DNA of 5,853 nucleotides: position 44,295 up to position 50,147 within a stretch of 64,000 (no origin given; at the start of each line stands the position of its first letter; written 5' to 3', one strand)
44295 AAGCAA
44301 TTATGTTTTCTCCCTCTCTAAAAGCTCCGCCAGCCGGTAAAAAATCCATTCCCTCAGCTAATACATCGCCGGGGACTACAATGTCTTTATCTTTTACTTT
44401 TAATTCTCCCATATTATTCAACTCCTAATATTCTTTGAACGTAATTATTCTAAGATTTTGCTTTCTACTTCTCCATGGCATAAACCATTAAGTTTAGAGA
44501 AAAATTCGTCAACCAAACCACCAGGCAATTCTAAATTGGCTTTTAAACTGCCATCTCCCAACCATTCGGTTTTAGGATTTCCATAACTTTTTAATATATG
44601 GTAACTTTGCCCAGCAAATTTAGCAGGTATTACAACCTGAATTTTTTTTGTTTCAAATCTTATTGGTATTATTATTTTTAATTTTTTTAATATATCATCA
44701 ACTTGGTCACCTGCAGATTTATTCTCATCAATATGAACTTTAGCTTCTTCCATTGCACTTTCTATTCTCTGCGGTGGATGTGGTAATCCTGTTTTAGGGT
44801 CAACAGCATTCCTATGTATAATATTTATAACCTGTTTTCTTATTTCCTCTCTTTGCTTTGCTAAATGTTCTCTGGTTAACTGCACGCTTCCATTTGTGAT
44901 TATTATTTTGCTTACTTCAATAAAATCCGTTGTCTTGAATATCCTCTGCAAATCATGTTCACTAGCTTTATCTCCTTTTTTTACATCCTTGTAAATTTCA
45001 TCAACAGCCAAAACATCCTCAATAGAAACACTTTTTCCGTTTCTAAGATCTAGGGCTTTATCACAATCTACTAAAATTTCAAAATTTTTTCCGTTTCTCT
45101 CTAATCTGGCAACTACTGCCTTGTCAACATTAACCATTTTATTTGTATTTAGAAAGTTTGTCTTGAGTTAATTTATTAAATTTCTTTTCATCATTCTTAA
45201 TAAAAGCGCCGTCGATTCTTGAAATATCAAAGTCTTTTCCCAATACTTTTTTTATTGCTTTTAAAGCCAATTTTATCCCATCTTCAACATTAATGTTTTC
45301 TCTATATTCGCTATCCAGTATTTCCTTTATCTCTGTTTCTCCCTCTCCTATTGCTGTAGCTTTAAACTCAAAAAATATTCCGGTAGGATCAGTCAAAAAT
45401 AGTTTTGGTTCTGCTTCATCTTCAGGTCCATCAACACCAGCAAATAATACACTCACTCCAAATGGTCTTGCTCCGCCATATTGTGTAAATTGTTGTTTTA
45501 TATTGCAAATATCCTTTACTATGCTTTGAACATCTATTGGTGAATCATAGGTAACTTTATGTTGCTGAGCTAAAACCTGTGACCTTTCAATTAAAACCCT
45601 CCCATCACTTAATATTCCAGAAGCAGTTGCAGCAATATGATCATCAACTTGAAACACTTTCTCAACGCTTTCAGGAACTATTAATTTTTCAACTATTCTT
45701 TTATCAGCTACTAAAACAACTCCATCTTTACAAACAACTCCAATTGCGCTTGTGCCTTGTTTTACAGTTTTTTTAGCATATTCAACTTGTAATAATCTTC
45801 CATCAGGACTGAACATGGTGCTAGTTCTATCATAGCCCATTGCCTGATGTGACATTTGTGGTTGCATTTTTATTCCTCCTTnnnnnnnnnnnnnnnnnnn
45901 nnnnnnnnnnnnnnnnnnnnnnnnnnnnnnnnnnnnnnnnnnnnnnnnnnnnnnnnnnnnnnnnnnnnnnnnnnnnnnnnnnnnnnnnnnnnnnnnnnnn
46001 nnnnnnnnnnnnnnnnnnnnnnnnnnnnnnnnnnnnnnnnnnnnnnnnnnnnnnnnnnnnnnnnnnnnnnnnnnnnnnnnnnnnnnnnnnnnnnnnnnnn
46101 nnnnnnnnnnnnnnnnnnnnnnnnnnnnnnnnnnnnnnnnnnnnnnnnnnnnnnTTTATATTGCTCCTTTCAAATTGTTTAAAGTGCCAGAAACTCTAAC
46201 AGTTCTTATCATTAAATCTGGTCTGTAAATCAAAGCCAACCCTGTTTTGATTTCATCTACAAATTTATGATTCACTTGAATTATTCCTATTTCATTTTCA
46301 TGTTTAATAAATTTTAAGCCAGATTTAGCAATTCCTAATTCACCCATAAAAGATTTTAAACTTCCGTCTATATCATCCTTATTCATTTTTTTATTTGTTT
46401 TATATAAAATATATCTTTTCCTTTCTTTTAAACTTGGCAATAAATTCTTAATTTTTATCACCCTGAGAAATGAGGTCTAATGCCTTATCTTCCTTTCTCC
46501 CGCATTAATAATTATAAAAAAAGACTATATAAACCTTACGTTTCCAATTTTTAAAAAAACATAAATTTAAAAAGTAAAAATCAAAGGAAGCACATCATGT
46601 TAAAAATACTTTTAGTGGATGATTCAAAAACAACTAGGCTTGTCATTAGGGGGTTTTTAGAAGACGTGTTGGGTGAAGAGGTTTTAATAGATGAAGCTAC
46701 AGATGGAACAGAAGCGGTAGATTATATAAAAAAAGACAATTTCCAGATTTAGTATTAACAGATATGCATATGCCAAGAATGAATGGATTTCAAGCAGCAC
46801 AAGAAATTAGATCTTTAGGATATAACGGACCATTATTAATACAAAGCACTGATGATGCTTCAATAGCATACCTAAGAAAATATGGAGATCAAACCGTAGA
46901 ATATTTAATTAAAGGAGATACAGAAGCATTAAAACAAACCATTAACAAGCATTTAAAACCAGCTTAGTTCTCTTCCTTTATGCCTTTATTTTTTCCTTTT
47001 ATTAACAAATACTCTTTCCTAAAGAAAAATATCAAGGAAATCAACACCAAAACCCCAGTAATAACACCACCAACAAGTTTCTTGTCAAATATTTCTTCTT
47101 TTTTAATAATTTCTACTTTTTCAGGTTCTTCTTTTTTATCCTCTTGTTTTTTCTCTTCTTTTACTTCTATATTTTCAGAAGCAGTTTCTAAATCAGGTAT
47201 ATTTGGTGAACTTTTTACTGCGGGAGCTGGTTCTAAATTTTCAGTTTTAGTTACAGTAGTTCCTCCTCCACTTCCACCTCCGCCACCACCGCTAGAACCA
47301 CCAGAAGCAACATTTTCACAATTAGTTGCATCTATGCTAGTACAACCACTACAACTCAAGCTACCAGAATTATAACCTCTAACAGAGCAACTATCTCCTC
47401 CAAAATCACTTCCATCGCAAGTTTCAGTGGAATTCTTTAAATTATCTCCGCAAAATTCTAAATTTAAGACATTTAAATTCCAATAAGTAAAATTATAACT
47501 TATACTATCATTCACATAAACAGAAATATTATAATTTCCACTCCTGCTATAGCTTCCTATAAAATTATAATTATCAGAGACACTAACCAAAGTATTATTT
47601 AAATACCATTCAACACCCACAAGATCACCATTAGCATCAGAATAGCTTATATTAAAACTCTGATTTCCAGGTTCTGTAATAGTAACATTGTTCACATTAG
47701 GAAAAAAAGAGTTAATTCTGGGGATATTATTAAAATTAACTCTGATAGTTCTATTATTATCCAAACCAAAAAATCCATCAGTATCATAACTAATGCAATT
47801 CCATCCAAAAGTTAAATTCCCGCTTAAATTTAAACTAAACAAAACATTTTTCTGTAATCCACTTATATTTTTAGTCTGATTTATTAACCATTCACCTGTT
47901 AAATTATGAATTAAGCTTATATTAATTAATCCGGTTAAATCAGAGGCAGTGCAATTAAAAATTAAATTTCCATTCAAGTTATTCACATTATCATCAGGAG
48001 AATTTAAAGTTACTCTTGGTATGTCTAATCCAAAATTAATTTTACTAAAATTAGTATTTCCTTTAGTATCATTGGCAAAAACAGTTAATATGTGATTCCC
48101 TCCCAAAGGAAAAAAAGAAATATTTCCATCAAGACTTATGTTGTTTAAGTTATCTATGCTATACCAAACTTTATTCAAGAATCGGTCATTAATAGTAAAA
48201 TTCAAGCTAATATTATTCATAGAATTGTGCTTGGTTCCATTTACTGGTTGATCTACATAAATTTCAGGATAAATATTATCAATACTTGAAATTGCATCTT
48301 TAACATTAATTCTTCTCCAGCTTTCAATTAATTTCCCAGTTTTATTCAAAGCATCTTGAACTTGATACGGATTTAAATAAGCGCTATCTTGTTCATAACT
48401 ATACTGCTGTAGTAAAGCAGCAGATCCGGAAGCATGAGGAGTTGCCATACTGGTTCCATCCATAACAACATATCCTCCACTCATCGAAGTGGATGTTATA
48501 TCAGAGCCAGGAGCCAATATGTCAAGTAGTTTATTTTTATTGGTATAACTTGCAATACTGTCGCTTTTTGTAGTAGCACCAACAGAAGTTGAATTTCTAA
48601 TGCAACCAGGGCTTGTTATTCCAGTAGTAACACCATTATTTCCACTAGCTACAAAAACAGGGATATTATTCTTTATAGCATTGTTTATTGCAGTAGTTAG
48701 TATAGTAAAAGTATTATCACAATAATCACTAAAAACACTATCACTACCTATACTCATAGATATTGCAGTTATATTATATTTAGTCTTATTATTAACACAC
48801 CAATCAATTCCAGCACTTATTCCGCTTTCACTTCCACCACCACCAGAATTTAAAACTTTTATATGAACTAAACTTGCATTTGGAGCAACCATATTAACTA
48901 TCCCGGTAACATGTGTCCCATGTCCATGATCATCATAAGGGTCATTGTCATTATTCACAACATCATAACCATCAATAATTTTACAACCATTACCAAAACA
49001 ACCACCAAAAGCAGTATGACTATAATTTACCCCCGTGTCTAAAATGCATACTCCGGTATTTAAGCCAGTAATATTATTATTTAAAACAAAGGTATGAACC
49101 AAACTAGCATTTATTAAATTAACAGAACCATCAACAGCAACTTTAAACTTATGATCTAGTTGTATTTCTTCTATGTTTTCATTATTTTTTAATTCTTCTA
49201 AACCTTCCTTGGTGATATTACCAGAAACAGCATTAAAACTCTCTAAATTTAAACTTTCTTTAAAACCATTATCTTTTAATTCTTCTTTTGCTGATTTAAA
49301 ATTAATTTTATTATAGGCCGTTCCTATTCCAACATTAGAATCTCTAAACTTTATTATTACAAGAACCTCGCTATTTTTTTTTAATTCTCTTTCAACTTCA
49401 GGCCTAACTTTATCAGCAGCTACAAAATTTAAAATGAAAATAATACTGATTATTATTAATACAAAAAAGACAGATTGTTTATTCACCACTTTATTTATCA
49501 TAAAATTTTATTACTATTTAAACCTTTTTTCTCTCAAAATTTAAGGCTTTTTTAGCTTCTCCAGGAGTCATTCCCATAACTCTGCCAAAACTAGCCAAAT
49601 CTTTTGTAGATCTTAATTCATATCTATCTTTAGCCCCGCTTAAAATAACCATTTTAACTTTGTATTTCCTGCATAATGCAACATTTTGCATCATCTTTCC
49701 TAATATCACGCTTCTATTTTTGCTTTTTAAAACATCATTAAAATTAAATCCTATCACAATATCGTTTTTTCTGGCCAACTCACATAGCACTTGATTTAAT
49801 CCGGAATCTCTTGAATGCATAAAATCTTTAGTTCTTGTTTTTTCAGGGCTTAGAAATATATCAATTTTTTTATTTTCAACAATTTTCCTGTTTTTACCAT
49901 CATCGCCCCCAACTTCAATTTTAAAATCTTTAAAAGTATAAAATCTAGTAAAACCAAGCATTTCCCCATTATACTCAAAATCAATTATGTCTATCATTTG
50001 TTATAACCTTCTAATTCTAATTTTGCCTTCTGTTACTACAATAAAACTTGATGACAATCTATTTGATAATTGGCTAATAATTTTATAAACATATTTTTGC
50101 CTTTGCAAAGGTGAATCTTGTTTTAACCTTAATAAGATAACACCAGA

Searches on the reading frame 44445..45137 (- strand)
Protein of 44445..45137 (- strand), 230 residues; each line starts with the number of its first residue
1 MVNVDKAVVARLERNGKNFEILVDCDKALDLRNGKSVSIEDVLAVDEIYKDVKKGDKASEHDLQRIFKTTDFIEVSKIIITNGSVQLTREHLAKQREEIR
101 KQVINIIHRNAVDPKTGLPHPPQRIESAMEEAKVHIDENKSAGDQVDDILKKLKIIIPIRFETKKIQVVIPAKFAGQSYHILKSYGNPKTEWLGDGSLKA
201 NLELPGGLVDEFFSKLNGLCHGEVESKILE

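Call 57: search_protein_families(library=pfam, proteins=[window:44445-45137:-], max_evalue=0.001)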
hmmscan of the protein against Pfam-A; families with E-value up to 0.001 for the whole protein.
window:44445-45137:- (230 aa): 3 families
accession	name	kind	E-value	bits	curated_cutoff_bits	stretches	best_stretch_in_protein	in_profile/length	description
PF01172.24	SBDS_N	-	1.1e-25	89.8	24.6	1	7-90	2-85/88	Shwachman-Bodian-Diamond syndrome (SBDS) N-terminal domain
PF09377.16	SBDS_domain_II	-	3.9e-25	88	27.2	1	101-162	1-62/62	SBDS protein, domain II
PF20268.4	SBDS_C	-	5.3e-11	42.7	27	1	165-230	2-70/71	SBDS protein, C-terminal domain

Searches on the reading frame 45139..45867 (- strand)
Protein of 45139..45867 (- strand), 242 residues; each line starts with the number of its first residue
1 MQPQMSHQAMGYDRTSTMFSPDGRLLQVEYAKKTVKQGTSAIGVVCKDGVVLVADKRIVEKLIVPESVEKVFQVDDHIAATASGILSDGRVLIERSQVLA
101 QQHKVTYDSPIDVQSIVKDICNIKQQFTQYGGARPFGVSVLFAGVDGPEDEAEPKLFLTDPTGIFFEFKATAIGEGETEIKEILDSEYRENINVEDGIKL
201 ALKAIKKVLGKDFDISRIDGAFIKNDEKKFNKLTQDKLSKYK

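Call 57: search_protein_families(library=pfam, proteins=[window:45139-45867:-], max_evalue=0.001)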
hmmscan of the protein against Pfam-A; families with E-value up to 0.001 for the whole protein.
window:45139-45867:- (242 aa): 2 families
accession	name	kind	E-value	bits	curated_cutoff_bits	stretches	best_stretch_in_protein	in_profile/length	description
PF00227.31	Proteasome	-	7.5e-55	186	22.4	1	35-215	1-181/189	Proteasome subunit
PF10584.14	Proteasome_A_N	-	6.4e-12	45.3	27.7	1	12-33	1-22/23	Proteasome subunit A N-terminal signature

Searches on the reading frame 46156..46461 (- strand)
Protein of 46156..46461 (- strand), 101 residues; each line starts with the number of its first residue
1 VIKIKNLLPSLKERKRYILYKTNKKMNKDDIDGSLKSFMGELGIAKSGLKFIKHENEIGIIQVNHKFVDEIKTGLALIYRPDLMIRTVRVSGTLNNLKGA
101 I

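Call 57: search_protein_families(library=pfam, proteins=[window:46156-46461:-], max_evalue=0.001)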
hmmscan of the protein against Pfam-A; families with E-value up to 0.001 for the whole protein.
window:46156-46461:- (101 aa): 1 family
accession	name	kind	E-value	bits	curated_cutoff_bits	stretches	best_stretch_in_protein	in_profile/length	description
PF01900.24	RNase_P_Rpp14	-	1.3e-07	32.1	23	1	24-98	19-100/104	Rpp14/Pop5 family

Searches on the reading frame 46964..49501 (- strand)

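Call 57: search_protein_families(library=pfam, proteins=[window:46964-49501:-], max_evalue=0.001)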
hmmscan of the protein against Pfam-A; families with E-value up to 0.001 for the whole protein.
window:46964-49501:- (845 aa): 2 families
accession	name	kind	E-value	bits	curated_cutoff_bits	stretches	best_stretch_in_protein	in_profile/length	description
PF00082.27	Peptidase_S8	-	2.2e-37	129.3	21.8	1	149-389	4-273/288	Subtilase family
PF17957.7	Big_7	-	5.5e-07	30.6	24.1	0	604-661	10-70/70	Bacterial Ig domain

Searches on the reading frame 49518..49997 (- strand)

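Call 57: search_protein_families(library=pfam, proteins=[window:49518-49997:-], max_evalue=0.001)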
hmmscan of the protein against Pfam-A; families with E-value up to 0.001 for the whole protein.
window:49518-49997:- (159 aa): 1 family
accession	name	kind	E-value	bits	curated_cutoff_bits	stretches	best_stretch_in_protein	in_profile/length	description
PF01876.22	RNase_P_p30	-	6.2e-19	68.7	35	1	30-153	96-212/214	RNase P subunit p30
